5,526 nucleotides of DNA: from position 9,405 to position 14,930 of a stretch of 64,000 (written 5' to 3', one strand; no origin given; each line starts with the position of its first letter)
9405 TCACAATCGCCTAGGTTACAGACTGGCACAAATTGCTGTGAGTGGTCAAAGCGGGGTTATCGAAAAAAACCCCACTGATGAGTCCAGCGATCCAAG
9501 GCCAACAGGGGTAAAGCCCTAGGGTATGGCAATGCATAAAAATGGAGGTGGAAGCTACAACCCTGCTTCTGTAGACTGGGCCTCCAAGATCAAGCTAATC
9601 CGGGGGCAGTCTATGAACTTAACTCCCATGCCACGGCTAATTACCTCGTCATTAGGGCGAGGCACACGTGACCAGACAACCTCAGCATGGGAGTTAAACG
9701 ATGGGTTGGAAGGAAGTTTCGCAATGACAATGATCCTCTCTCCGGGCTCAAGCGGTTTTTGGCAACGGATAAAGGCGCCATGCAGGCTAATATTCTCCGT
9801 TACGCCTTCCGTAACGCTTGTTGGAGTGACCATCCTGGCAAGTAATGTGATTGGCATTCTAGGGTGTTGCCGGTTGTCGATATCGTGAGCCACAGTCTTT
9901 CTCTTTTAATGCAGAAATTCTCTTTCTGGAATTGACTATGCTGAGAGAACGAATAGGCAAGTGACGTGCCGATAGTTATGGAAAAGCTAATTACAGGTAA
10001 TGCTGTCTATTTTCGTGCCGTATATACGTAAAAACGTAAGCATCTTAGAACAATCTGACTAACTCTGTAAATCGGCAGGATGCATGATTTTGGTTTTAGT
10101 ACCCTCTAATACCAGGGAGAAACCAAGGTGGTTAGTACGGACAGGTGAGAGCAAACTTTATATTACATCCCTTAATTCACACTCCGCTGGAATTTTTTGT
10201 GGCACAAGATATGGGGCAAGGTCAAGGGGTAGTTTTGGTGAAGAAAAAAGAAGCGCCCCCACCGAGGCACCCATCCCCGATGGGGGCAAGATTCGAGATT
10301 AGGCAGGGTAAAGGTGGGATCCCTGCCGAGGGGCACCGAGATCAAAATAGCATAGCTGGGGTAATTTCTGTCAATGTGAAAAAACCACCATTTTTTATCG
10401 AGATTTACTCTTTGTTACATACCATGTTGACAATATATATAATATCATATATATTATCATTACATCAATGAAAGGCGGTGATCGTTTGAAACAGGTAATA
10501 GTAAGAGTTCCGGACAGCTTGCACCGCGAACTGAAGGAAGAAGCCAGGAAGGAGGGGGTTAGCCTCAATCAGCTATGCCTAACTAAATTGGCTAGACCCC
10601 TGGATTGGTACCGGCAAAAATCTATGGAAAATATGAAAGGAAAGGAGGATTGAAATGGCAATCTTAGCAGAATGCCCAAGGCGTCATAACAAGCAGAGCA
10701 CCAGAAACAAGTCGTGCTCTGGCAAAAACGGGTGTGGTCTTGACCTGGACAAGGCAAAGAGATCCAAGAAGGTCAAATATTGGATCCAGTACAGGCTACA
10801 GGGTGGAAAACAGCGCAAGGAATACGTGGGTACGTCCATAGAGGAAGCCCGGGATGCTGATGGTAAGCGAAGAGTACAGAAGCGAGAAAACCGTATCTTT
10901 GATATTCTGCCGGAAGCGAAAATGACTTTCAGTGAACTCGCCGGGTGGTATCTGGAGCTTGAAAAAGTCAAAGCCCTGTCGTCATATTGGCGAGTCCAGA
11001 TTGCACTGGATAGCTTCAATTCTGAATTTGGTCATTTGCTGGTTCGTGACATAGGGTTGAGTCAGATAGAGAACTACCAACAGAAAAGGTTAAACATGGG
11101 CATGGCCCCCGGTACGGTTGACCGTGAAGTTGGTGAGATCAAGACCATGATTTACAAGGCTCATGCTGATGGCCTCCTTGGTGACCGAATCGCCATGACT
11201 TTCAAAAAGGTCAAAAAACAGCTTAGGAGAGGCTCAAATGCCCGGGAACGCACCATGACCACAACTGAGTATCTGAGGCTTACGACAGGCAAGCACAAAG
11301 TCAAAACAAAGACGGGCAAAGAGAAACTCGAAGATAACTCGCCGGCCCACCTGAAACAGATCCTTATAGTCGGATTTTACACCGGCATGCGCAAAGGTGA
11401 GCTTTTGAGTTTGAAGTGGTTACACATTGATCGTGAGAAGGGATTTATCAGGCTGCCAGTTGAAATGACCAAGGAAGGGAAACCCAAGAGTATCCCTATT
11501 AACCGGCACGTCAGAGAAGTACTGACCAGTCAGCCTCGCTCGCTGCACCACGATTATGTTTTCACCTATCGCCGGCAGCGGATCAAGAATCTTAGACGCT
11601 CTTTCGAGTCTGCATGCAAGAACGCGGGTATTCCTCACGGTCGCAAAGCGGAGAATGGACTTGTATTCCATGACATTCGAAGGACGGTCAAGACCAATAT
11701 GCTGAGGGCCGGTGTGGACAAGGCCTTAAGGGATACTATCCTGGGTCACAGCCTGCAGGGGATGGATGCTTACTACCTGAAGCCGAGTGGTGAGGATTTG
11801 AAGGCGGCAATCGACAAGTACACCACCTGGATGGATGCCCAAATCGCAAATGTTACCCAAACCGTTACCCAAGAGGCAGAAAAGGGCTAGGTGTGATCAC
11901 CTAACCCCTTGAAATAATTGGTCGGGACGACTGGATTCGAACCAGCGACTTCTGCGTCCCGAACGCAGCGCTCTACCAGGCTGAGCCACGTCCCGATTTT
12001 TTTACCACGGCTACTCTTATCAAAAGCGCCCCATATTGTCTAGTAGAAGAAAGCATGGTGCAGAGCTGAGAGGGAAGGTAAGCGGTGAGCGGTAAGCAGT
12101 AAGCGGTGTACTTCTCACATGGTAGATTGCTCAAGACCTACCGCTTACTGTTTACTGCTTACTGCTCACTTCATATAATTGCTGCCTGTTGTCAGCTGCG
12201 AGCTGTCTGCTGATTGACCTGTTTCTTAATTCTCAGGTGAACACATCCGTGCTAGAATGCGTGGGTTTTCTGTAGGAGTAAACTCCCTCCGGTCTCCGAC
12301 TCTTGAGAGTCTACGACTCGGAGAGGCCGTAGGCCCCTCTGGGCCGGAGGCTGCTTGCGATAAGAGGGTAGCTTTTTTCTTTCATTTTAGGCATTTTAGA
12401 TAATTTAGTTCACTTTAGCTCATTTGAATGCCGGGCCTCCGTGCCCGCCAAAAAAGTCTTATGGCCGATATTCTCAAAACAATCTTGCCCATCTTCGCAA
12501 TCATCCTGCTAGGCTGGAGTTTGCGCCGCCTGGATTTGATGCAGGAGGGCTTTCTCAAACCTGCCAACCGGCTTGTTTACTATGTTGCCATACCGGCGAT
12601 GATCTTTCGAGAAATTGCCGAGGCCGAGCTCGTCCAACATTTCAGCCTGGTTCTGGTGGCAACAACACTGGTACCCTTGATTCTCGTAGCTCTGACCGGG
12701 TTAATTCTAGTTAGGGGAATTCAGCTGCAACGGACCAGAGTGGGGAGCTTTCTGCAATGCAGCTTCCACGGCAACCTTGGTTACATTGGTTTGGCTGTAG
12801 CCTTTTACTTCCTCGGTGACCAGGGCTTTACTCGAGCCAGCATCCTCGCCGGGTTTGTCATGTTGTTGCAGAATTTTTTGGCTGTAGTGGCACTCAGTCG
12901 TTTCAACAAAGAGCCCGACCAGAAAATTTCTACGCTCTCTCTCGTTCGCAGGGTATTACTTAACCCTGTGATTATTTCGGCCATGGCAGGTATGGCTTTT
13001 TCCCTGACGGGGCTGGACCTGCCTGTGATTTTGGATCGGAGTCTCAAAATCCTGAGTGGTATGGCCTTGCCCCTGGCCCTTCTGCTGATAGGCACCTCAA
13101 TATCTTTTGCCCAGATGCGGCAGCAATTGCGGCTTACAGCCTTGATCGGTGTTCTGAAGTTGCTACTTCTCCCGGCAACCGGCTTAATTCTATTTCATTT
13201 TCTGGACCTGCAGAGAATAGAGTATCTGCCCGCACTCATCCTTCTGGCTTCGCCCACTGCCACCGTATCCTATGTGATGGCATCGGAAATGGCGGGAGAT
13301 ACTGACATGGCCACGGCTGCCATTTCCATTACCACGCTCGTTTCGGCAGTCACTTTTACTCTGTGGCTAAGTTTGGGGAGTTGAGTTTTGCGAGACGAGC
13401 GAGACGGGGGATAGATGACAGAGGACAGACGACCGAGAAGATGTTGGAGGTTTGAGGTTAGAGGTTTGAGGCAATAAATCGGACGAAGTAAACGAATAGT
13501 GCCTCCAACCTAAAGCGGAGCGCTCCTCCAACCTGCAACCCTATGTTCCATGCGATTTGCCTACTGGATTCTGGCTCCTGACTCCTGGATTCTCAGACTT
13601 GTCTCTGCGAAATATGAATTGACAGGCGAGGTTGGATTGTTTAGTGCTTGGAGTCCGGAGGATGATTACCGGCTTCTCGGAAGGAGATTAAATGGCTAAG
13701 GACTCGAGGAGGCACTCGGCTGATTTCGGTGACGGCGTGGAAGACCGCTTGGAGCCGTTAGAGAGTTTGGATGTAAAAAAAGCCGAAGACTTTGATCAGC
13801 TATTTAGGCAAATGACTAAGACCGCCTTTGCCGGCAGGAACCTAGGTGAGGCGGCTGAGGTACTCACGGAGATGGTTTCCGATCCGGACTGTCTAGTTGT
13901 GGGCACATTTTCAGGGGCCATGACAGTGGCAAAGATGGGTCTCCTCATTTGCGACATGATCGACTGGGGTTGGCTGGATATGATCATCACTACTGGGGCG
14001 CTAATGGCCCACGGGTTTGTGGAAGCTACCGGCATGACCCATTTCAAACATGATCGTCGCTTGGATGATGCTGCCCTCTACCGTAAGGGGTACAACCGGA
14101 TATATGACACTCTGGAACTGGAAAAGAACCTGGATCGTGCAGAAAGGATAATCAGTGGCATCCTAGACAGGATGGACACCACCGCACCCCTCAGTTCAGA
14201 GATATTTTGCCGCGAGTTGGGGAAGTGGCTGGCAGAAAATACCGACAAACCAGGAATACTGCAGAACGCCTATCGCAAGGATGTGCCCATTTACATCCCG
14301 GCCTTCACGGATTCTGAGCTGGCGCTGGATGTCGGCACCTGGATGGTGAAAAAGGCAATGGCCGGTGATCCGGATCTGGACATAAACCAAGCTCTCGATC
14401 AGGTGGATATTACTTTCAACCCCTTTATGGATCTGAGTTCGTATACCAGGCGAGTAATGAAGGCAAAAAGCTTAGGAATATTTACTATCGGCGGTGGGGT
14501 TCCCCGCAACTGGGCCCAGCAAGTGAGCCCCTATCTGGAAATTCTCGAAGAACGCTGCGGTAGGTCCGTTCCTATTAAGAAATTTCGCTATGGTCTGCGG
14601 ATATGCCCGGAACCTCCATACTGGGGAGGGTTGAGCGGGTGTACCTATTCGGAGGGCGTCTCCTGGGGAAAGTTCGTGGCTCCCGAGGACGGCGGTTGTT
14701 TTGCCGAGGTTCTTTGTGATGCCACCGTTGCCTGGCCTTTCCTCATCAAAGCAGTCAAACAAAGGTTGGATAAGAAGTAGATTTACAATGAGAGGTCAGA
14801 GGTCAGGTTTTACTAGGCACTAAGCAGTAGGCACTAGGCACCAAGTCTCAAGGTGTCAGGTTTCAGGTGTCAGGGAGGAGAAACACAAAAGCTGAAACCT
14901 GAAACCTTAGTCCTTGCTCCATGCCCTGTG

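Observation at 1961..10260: Five co-oriented elements with lox/dif-like core sites punctuate a gene array next to a tyrosine recombinase (possible novel cassette system)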

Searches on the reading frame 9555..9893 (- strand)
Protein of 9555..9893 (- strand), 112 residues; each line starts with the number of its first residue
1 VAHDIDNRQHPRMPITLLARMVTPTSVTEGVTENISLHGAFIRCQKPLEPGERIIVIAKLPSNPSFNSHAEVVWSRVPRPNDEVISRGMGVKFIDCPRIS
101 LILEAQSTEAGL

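Call 11: search_protein_families(library=pfam, proteins=[window:9555-9893:-], max_evalue=0.01)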
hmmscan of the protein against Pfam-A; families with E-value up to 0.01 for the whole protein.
window:9555-9893:- (112 aa): 1 family
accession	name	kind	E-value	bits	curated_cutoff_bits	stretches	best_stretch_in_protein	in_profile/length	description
PF07238.19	PilZ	-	1.3e-12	48.4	22.5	1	7-95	2-87/102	PilZ domain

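Call 48: find_encoding_contigs(protein=window:9555-9893:-, flank=10000, max_places=10)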
Protein window:9555-9893:- (112 aa): no gene with exactly this product is on record in the collection.

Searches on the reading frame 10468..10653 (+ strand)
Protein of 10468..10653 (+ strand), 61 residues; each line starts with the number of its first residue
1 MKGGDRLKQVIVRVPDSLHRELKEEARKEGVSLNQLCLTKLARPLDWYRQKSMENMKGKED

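Call 11: search_protein_families(library=pfam, proteins=[window:10468-10653:+], max_evalue=0.01)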
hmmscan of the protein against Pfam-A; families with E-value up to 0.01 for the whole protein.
window:10468-10653:+ (61 aa): 2 families
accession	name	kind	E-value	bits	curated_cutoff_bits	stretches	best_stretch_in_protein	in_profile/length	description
PF05534.18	HicB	-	6.8e-08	32.7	21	1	11-37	21-47/51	HicB family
PF22513.2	FitA-like_RHH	-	0.00061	20.1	27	1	14-35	8-29/39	Antitoxin FitA-like, ribbon-helix-helix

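Call 50: search_protein_families(library=ncbifam, proteins=[window:10468-10653:+], max_evalue=0.01)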
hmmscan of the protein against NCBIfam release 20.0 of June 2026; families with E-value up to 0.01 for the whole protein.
window:10468-10653:+ (61 aa): 2 families
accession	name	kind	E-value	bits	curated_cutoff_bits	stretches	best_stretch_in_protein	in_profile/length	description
NF041551.1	YlcI_YnfO_N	subfamily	3.4e-05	23.8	30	1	10-36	5-30/42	YlcI/YnfO family protein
NF047399.1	BrnA_antitoxin_add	equivalog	0.0032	17.6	60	1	6-43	31-68/70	type II toxin-antitoxin system BrnA family antitoxin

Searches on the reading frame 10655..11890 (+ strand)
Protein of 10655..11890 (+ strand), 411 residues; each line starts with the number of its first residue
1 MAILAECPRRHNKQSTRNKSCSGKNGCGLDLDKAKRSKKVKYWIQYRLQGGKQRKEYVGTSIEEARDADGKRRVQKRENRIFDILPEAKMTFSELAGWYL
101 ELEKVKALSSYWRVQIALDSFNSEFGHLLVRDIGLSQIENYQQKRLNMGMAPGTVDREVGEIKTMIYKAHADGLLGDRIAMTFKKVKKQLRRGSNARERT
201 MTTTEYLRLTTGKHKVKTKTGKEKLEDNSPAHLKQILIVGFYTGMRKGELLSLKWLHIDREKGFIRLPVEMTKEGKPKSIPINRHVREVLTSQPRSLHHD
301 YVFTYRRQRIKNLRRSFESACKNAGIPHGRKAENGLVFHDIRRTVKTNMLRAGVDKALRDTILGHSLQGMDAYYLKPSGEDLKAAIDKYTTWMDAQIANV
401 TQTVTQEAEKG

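Call 12: search_protein_families(library=pfam, proteins=[window:10655-11890:+], max_evalue=0.01)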
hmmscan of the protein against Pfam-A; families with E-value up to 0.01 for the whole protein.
window:10655-11890:+ (411 aa): 1 family
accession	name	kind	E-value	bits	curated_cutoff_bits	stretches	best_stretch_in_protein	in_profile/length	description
PF00589.27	Phage_integrase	-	3e-20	73.1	27.1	1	227-376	18-167/172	Phage integrase family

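Call 13: find_encoding_contigs(protein=window:10655-11890:+, flank=10000, max_places=10)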
Protein window:10655-11890:+ (411 aa): no gene with exactly this product is on record in the collection.
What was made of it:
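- Tried and rejected: Exact-protein look-ups failed for the integrase and PilZ (calls 13, 48).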

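Call 14: find_homologous_proteins(query=window:10655-11890:+)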
Query window:10655-11890:+ (411 aa): 1107 proteins with E <= 0.001 among 6813 candidates; the best 120 are listed.
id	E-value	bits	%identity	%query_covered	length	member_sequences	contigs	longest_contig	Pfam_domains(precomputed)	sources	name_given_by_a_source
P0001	2.4e-234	796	88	100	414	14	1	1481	PF00589.28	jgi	-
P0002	8.1e-228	774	85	99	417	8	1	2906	PF00589.28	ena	-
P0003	2.7e-208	710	90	86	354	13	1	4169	PF00589.28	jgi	jgi:integrase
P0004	1.0e-184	632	84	86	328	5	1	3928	PF00589.28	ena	-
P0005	5.2e-166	571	63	100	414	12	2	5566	PF00589.28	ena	-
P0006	2.6e-158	545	62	100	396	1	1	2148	PF00589.28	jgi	jgi:integrase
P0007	5.7e-156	538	61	100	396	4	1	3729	PF00589.28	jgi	jgi:integrase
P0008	7.9e-156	537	60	100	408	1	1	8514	PF00589.28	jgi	jgi:integrase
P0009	1.5e-155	536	61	100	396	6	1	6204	PF00589.28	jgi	-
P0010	1.0e-150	520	60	100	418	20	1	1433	PF00589.28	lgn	-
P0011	6.2e-150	518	60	100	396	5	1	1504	PF00589.28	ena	-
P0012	1.1e-148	514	60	99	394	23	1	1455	PF00589.28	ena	-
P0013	2.5e-147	509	58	98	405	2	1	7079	PF00589.28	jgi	jgi:integrase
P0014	1.4e-146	507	58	99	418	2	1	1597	PF00589.28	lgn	-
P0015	6.4e-145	501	57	97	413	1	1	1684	PF00589.28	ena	-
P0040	5.9e-134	465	57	100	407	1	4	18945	PF00589.28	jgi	-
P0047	5.0e-132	459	57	97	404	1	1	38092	PF00589.28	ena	-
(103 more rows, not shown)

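Call 35: find_encoding_contigs(protein=P0002, flank=10000, max_places=4)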
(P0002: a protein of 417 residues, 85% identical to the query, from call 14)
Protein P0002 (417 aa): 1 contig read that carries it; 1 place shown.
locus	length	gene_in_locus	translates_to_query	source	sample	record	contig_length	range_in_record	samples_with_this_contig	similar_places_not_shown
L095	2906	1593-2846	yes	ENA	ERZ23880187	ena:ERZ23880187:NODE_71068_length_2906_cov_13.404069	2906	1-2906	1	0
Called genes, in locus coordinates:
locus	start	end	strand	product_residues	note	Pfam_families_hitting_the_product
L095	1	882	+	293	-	?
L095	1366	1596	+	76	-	-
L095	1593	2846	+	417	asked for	PF00589:Phage_integrase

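Call 36: find_encoding_contigs(protein=P0003, flank=10000, max_places=4)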
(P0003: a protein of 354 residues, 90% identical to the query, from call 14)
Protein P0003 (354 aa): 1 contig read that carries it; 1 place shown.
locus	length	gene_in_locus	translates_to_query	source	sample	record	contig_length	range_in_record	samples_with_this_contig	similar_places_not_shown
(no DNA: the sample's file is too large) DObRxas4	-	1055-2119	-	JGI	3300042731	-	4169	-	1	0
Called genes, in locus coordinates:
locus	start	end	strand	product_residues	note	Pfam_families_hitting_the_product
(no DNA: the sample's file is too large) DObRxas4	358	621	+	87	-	-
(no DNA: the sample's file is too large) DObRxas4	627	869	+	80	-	-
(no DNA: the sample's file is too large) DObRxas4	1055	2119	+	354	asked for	PF00589:Phage_integrase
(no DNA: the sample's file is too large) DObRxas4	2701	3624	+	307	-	PF03547:Mem_trans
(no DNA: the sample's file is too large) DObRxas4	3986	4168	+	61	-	?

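Call 50: search_protein_families(library=ncbifam, proteins=[window:10655-11890:+], max_evalue=0.01)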
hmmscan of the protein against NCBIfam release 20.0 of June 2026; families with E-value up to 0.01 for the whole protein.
window:10655-11890:+ (411 aa): 5 families
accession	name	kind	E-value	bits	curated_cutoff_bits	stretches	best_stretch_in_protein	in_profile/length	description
NF040815.2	recomb_XerA_Arch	equivalog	4e-13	49.5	220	1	223-384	103-261/263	site-specific tyrosine recombinase/integron integrase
TIGR02225.1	recomb_XerD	equivalog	8.7e-07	28.6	329.6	1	119-367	29-264/290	site-specific tyrosine recombinase XerD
NF001399.0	PRK00283.1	subfamily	6.4e-06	25.6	279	1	107-366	26-272/300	tyrosine recombinase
TIGR02224.1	recomb_XerC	equivalog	0.0002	20.9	335.15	1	233-367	129-267/295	tyrosine recombinase XerC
NF002331.0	PRK01287.1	subfamily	0.00098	18.2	371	1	236-374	167-309/365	site-specific tyrosine recombinase XerC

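Call 70: find_encoding_contigs(protein=P0047, flank=10000, max_places=2)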
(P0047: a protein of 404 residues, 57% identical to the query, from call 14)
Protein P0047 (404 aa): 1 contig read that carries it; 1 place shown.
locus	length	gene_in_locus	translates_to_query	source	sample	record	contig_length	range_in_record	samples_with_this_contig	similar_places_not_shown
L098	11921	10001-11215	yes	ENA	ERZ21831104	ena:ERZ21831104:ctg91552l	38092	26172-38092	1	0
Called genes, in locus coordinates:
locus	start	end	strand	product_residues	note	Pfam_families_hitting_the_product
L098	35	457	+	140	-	-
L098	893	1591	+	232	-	-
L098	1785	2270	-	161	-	-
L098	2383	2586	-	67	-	-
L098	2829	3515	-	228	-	-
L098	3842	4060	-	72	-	-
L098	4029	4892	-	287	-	PF10137:CAP12-PCTIR_TIR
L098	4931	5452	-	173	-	-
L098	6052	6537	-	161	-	-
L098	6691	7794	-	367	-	PF13365:Trypsin_2 (weak)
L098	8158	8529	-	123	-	-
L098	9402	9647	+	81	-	-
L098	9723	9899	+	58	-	-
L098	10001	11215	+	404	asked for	PF00589:Phage_integrase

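Call 71: find_encoding_contigs(protein=P0040, flank=10000, max_places=3)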
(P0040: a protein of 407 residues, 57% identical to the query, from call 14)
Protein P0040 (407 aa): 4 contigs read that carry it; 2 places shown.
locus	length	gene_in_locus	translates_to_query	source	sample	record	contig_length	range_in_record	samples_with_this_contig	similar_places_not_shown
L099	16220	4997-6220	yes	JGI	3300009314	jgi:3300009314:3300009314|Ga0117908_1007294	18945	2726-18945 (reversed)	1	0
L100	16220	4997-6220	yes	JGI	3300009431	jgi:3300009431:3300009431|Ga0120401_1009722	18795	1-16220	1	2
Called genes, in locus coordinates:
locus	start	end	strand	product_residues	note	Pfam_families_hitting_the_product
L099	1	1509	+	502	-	?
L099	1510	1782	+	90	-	-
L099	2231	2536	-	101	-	-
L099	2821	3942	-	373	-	PF00089:Trypsin, PF10459:Peptidase_S46 (faint), PF13365:Trypsin_2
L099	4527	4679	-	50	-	PF12651:RHH_3 (weak), PF20605:Antitox_RHH, PF22180:RH3_dom (weak)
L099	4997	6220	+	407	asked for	PF00589:Phage_integrase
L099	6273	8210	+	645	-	PF00724:Oxidored_FMN, PF13738:Pyr_redox_3 (faint), PF01262:AlaDh_PNT_C (faint), PF01494:FAD_binding_3 (faint), PF03486:HI0933_like (weak), PF07992:Pyr_redox_2, PF12831:FAD_oxidored (weak), PF13450:NAD_binding_8 (weak), +2 more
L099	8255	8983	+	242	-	PF03692:CxxCxxCC (weak)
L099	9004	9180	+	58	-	-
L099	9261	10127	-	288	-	PF08843:AbiEii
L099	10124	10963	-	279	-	-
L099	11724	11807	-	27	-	-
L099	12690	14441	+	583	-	-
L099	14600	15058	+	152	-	-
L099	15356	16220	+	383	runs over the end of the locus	PF02839:CBM_5_12, PF01391:Collagen, PF07603:Lcl_C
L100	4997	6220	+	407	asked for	PF00589:Phage_integrase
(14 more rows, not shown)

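Call 72: find_encoding_contigs(protein=P0008, flank=10000, max_places=2)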
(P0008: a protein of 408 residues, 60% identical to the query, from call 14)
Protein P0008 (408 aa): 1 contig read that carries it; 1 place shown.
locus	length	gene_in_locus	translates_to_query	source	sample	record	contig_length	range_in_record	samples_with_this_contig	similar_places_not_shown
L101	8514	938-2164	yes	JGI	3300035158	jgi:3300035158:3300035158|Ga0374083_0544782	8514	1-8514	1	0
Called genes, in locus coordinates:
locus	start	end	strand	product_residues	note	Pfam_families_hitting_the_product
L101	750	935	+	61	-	-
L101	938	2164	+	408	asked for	PF00589:Phage_integrase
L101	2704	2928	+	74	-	-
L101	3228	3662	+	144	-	-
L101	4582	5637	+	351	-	-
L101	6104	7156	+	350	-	PF00041:fn3 (weak), PF03781:FGE-sulfatase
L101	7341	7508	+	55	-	-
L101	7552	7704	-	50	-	-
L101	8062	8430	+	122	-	-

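Call 74: search_protein_families(library=pfam, proteins=[L095:1366-1596:+, L098:9723-9899:+, L101:750-935:+], max_evalue=0.01)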
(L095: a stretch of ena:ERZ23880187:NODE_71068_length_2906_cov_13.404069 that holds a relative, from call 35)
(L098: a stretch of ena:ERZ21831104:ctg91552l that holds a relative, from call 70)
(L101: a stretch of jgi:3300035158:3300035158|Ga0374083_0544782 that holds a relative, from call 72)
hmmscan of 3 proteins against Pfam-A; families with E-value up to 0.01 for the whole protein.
L095:1366-1596:+ (76 aa): 0 families

L098:9723-9899:+ (58 aa): 0 families

L101:750-935:+ (61 aa): 1 family
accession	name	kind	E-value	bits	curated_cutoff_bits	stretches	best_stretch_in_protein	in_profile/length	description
PF23807.1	RHH_10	-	0.0028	18.3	27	1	15-53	21-59/84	Ribbon-helix-helix protein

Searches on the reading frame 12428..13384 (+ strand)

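Call 12: search_protein_families(library=pfam, proteins=[window:12428-13384:+], max_evalue=0.01)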
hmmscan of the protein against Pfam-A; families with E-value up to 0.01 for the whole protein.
window:12428-13384:+ (318 aa): 2 families
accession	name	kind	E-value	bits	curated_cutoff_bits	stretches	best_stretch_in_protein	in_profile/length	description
PF03547.23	Mem_trans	-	5.6e-30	104.5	25.7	1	15-314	2-343/343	Membrane transport protein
PF01758.21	SBF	-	0.0045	17.1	24.3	1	229-316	19-113/191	Sodium Bile acid symporter family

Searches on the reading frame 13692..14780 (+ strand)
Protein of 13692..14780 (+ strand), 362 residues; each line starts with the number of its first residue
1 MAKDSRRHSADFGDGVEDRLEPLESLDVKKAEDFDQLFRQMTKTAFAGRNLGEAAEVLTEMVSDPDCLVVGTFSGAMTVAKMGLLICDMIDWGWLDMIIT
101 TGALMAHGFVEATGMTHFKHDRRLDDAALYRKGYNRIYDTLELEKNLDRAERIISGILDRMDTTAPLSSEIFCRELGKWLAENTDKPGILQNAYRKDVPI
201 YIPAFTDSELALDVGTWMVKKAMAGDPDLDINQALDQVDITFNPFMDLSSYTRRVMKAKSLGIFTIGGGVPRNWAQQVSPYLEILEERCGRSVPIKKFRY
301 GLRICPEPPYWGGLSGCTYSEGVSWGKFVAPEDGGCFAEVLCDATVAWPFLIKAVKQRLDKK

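Call 12: search_protein_families(library=pfam, proteins=[window:13692-14780:+], max_evalue=0.01)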
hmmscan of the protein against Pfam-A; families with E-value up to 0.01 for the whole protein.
window:13692-14780:+ (362 aa): 1 family
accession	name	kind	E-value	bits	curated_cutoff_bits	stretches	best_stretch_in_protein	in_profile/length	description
PF01916.23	DS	-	1.8e-73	247.8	27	1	36-354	1-287/288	Deoxyhypusine synthase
